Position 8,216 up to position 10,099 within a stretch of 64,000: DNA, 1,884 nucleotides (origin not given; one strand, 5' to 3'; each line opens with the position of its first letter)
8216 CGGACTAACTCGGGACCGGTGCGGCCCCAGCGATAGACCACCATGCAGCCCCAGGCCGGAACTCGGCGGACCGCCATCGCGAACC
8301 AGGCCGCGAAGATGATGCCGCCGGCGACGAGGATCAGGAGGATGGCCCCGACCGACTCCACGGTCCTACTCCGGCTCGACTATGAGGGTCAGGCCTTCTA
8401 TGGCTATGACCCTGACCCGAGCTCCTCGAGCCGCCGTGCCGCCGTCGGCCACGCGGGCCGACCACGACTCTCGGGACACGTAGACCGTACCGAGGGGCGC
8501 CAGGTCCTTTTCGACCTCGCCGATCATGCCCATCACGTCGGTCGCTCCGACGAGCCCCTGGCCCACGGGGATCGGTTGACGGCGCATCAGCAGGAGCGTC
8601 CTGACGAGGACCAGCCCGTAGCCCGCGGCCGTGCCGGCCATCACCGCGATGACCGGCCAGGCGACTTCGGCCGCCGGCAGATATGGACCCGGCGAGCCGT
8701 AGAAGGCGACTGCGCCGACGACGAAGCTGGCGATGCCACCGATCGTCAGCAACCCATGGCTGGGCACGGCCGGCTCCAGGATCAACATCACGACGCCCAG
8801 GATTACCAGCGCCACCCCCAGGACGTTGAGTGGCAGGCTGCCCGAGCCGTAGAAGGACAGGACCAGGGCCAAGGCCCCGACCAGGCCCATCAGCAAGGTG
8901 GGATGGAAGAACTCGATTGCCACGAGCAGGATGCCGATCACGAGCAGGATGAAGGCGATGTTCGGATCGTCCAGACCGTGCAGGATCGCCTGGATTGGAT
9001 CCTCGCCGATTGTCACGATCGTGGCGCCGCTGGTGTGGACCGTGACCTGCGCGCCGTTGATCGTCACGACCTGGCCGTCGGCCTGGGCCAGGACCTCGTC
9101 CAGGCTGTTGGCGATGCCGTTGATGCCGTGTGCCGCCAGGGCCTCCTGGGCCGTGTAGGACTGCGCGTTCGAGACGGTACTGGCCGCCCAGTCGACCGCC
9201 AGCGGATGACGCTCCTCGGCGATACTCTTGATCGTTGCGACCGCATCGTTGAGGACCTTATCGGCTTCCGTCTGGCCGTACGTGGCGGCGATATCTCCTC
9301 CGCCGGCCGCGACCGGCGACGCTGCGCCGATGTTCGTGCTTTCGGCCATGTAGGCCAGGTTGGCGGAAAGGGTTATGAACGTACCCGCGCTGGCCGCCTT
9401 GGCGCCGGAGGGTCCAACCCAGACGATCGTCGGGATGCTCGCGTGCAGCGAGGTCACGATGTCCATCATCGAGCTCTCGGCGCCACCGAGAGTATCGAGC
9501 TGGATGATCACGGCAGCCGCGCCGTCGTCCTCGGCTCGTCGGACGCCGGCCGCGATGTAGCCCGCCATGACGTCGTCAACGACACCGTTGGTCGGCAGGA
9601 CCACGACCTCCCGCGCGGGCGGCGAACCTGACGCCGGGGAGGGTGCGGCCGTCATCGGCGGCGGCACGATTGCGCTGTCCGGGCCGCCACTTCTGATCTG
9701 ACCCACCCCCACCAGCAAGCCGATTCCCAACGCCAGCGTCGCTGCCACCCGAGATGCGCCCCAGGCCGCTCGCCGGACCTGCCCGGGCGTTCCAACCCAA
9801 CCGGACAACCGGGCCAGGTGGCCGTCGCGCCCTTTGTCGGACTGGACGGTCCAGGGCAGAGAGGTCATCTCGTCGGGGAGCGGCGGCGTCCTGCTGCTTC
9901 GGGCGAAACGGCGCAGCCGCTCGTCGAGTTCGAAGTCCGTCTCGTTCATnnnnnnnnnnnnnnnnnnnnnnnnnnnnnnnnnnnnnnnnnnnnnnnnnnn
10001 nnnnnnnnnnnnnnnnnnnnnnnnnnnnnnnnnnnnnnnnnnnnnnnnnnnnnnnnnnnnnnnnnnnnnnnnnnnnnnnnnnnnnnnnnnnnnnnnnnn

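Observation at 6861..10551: ECF sigma factor translationally coupled to an anti-sigma::NfeD protease fusion, followed by two SPFH/band-7 genes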

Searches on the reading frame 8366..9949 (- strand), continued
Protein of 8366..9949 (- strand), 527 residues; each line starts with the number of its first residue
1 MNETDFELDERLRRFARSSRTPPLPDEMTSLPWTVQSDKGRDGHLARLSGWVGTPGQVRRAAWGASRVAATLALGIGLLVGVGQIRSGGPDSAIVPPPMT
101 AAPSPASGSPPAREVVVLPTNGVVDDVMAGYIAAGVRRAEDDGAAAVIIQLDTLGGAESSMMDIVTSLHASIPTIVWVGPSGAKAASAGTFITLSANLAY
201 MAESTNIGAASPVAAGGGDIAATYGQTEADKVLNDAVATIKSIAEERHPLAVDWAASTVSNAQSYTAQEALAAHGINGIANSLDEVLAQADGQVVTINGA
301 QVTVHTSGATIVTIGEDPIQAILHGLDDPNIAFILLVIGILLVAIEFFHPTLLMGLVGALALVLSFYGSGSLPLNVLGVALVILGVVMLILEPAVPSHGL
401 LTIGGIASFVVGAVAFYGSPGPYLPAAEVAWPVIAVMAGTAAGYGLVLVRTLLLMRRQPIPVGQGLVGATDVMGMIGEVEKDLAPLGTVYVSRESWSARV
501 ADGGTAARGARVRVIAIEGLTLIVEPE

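Call 79: search_protein_families(library=pfam, proteins=[P0343, P0325, P0370], max_evalue=0.001)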
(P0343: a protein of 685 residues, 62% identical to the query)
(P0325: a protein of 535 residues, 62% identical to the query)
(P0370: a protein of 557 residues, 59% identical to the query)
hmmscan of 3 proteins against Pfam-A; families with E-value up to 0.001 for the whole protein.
P0343 (685 aa): 5 families
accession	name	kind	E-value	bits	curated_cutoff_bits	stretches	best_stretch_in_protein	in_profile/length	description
PF24961.1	NfeD_membrane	-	8.1e-24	84.4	26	1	479-602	1-117/119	NfeD integral membrane domain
PF25145.1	NfeD1b_N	-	7.7e-15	55.4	40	1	273-402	7-129/189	NfeD1b, N-terminal domain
PF01957.25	NfeD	-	1.3e-14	54.5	29.1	1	618-672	2-56/57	NfeD-like C-terminal, partner-binding domain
PF00211.25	Guanylate_cyc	-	5.8e-07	29.7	21.9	1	21-158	6-156/183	Adenylate and Guanylate cyclase catalytic domain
PF20381.4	Rv1476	-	0.00027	21.2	26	0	274-342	18-86/156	Membrane protein Rv1476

P0325 (535 aa): 3 families
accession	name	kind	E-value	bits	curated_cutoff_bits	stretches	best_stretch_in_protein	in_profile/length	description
PF24961.1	NfeD_membrane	-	2e-23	83.1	26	1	328-448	2-116/119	NfeD integral membrane domain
PF25145.1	NfeD1b_N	-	3e-17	63.2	40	1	120-269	6-148/189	NfeD1b, N-terminal domain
PF01957.25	NfeD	-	1.2e-12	48.2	29.1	1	467-521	3-57/57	NfeD-like C-terminal, partner-binding domain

P0370 (557 aa): 3 families
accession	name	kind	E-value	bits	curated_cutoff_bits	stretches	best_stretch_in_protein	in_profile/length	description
PF24961.1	NfeD_membrane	-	9.5e-24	84.2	26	1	347-467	1-114/119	NfeD integral membrane domain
PF25145.1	NfeD1b_N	-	1.2e-15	58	40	1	138-296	4-155/189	NfeD1b, N-terminal domain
PF01957.25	NfeD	-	9.2e-13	48.6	29.1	1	490-541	6-57/57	NfeD-like C-terminal, partner-binding domain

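Call 82: find_encoding_contigs(protein=P0370, flank=5000, max_places=4)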
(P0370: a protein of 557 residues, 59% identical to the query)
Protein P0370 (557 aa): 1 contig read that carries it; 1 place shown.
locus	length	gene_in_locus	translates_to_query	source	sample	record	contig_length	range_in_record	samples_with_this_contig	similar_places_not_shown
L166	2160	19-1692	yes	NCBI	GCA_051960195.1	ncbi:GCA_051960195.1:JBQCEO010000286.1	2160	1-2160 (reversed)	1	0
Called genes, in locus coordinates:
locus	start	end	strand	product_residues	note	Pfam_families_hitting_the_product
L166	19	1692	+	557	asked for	PF25145:NfeD1b_N, PF24961:NfeD_membrane, PF01957:NfeD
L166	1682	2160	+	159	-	PF01145:Band_7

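Call 83: find_encoding_contigs(protein=P0343, flank=3000, max_places=2)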
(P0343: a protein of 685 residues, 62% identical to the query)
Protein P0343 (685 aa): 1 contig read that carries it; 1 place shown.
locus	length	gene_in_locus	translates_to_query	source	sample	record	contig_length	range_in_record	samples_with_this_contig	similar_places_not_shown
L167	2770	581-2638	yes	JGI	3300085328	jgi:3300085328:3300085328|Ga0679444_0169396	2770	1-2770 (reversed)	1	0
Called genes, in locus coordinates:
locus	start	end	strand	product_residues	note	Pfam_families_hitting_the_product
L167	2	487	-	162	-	?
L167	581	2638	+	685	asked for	PF00211:Guanylate_cyc (weak), PF25145:NfeD1b_N, PF24961:NfeD_membrane, PF01957:NfeD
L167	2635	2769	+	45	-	?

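Call 84: list_cluster_members(proteins=[P0370])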
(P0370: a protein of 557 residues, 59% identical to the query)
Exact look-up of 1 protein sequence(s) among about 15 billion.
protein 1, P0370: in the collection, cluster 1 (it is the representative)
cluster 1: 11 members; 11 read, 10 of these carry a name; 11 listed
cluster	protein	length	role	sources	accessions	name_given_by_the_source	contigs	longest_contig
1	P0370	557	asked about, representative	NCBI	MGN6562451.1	MAG: NfeD family protein [Thermomicrobiales bacterium]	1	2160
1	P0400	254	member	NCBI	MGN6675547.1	MAG: NfeD family protein, partial [Thermomicrobiales bacterium]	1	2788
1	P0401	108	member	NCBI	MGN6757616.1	MAG: hypothetical protein ACTHMJ_14635, partial [Thermomicrobiales bacterium]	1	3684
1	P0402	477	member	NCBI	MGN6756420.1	MAG: NfeD family protein, partial [Thermomicrobiales bacterium]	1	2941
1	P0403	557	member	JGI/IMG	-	membrane-bound serine protease (ClpP class)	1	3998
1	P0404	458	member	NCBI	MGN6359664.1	MAG: NfeD family protein, partial [Thermomicrobiales bacterium]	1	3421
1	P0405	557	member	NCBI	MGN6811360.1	MAG: NfeD family protein [Thermomicrobiales bacterium]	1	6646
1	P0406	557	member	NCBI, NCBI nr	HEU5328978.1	MAG TPA: nodulation protein NfeD [Thermomicrobiales bacterium] | nodulation protein NfeD [Thermomicrobiales bacterium]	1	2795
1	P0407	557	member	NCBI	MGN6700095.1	MAG: NfeD family protein [Thermomicrobiales bacterium]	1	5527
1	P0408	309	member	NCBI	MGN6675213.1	MAG: hypothetical protein ACTHMA_18125, partial [Thermomicrobiales bacterium]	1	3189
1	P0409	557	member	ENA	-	-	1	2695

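Call 85: find_encoding_contigs(protein=P0405, flank=5000, max_places=2)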
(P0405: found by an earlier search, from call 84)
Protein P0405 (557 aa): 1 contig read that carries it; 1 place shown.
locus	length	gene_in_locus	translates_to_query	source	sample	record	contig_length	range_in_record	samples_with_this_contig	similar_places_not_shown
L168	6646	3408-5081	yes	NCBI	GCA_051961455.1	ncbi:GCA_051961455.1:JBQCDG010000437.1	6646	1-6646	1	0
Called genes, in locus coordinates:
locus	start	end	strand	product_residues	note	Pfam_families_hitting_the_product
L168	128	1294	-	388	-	PF01408:GFO_IDH_MocA, PF22685:Gal80p_C-like (faint), PF02894:GFO_IDH_MocA_C, PF22725:GFO_IDH_MocA_C3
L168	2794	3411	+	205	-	PF07638:Sigma70_ECF (weak), PF04542:Sigma70_r2, PF04545:Sigma70_r4, PF08281:Sigma70_r4_2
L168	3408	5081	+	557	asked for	PF25145:NfeD1b_N, PF24961:NfeD_membrane, PF01957:NfeD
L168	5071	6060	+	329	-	PF01145:Band_7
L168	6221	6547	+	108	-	-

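Call 86: find_encoding_contigs(protein=P0407, flank=5000, max_places=2)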
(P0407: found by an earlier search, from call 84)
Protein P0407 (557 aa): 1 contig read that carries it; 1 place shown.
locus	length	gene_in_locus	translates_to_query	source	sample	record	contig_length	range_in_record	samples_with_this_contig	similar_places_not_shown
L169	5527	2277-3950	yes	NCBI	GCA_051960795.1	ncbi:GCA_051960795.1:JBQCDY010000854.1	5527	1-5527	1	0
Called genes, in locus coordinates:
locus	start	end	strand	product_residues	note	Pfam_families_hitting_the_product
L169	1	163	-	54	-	?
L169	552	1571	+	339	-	PF00356:LacI, PF00532:Peripla_BP_1, PF13407:Peripla_BP_4, PF13377:Peripla_BP_3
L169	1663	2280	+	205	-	PF07638:Sigma70_ECF (weak), PF04542:Sigma70_r2, PF04545:Sigma70_r4, PF08281:Sigma70_r4_2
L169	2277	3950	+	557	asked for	PF25145:NfeD1b_N, PF24961:NfeD_membrane, PF01957:NfeD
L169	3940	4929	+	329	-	PF01145:Band_7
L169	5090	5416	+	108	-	-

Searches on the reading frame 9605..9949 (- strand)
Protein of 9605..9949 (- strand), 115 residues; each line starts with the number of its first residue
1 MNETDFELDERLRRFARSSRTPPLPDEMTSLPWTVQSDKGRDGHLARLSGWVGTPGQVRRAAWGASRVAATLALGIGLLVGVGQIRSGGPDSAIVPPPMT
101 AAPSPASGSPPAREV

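Call 8: search_protein_families(library=pfam, proteins=[window:9605-9949:-], max_evalue=10)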
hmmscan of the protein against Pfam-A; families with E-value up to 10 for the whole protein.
seq(115 aa): 0 families

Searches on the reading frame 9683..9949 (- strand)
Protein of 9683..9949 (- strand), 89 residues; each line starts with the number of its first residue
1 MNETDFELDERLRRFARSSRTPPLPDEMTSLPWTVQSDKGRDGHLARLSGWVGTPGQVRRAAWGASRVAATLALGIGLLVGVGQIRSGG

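Call 57: search_solved_structures(query=window:9683-9949:-, max_evalue=10)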
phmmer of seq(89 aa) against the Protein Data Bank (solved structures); distinct sequences matched with E-value up to 10: 0.

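Call 64: find_homologous_proteins(query=A4, max_evalue=1)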
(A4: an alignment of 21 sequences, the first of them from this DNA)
Query A4 (21 sequences) (89 aa, profile of the alignment): 12 proteins with E <= 1 among 8000 candidates.
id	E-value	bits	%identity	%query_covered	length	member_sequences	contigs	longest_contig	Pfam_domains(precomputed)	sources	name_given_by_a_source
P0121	1.3e-27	113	47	96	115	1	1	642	-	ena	-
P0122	7.1e-26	108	42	99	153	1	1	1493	-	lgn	-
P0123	1.0e-24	104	47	100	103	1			-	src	-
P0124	3.7e-24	102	45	67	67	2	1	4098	-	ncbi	ncbi:MAG: hypothetical protein ACXWN4_04910, partial [Candidatus Limnocylindrales bacterium]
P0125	7.3e-22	95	36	93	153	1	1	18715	-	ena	-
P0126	2.1e-21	93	49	55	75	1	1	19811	-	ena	-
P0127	2.4e-21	93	38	100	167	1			-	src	-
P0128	6.4e-21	92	60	51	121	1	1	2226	-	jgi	jgi:hypothetical protein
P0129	1.6e-20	90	50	56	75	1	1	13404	-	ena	-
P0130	1.2e-18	84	42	99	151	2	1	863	-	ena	-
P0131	1.4e-18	84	42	99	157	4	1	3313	-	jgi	-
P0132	3.6e-9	54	36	62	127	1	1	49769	PF04545.23,PF08281.19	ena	-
